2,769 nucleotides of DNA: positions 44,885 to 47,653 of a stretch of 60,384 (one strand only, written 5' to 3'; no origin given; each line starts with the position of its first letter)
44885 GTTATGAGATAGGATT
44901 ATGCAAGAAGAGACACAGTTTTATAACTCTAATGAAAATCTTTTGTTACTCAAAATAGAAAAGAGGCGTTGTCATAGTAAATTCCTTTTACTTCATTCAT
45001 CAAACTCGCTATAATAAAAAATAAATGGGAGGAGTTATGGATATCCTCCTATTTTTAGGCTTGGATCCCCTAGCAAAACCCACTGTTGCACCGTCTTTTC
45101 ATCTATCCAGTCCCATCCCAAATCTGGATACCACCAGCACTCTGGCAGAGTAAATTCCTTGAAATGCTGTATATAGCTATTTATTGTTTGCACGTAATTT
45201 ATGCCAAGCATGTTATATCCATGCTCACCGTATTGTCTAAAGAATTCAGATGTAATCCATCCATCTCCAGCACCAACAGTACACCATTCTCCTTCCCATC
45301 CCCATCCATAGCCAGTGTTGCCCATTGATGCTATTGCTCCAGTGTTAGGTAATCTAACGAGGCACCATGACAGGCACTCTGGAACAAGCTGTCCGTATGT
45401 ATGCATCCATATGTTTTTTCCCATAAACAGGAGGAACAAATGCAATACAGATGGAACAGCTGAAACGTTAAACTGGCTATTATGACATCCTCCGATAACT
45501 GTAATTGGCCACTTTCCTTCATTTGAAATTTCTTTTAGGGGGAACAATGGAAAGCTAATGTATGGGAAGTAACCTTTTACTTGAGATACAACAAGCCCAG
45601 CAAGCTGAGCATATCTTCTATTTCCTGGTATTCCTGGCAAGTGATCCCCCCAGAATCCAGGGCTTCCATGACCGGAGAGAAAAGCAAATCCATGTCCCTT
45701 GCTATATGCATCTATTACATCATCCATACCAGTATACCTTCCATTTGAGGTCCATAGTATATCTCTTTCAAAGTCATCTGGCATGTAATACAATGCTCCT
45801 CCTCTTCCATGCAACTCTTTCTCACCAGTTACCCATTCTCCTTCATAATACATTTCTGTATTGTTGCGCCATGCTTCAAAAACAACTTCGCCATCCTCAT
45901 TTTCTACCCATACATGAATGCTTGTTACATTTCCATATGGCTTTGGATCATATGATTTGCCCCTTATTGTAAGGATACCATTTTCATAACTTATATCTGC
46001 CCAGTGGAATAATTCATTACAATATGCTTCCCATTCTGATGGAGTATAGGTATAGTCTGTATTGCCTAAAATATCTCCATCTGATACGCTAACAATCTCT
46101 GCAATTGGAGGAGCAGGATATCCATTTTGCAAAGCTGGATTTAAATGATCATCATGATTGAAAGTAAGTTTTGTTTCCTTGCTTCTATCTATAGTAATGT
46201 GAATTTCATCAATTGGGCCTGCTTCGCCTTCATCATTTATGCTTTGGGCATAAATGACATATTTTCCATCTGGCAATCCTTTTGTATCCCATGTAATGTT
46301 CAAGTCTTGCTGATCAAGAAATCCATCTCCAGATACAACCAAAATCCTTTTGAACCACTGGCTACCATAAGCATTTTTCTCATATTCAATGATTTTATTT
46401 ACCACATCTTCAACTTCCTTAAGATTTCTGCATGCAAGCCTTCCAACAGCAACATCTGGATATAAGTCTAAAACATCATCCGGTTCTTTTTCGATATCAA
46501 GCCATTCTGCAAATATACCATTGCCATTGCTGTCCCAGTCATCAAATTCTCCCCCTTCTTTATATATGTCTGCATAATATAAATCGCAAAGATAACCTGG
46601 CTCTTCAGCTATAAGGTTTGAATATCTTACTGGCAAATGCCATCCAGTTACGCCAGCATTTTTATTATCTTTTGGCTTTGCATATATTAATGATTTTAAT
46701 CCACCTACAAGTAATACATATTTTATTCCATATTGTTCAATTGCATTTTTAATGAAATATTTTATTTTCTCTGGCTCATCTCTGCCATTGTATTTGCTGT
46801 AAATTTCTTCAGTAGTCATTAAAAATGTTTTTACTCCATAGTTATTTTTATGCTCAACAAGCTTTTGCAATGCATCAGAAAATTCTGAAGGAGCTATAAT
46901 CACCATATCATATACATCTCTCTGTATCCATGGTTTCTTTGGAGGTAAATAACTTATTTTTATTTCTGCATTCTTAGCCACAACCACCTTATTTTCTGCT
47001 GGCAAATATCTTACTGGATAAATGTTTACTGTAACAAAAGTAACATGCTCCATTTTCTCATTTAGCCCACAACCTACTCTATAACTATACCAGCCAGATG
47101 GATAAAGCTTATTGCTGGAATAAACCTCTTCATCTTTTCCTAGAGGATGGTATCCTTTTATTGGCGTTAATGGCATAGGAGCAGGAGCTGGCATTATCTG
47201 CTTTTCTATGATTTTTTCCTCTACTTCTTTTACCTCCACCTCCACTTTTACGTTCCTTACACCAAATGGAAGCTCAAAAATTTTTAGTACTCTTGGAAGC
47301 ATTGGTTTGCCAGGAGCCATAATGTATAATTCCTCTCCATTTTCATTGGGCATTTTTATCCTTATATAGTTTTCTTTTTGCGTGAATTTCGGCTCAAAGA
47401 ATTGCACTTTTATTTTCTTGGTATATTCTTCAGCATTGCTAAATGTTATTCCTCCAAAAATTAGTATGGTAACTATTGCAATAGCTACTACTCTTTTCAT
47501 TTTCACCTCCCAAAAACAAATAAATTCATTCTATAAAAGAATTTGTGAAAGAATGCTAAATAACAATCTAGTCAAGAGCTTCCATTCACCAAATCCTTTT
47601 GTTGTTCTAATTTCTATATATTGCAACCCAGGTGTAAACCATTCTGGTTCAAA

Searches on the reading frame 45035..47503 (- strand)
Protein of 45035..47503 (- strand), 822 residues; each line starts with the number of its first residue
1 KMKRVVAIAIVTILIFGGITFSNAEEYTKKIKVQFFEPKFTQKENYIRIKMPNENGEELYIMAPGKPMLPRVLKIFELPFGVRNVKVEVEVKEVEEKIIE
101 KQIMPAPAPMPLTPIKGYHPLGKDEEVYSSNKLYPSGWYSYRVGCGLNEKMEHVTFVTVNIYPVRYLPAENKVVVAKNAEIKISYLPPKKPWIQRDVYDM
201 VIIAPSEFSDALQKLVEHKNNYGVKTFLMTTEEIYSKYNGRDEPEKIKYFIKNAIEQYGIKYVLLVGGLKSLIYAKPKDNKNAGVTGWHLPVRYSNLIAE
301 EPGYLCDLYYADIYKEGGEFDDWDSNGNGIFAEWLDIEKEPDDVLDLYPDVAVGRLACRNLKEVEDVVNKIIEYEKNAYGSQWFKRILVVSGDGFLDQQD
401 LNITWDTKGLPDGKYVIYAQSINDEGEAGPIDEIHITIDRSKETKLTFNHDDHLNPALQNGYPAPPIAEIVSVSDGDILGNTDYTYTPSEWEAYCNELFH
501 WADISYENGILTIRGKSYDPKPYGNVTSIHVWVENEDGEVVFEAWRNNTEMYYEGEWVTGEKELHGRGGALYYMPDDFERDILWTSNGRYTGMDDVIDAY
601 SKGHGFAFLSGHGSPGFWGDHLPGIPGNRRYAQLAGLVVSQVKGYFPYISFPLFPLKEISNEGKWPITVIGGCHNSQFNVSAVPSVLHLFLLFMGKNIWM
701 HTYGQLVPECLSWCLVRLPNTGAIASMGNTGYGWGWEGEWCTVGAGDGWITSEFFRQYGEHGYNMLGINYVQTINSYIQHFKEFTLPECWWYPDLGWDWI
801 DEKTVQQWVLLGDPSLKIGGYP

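Call 72: search_protein_families(library=pfam, proteins=[window:45035-47503:-], max_evalue=0.001)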
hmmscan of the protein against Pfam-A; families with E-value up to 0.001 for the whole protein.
window:45035-47503:- (822 aa): 2 families
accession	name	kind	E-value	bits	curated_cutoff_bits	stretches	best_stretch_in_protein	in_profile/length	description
PF01364.23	Peptidase_C25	-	9.2e-49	167.1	23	2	200-400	1-176/374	Peptidase family C25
PF08126.16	Propeptide_C25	-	1.4e-07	31.3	22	1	60-191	53-178/205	Propeptide_C25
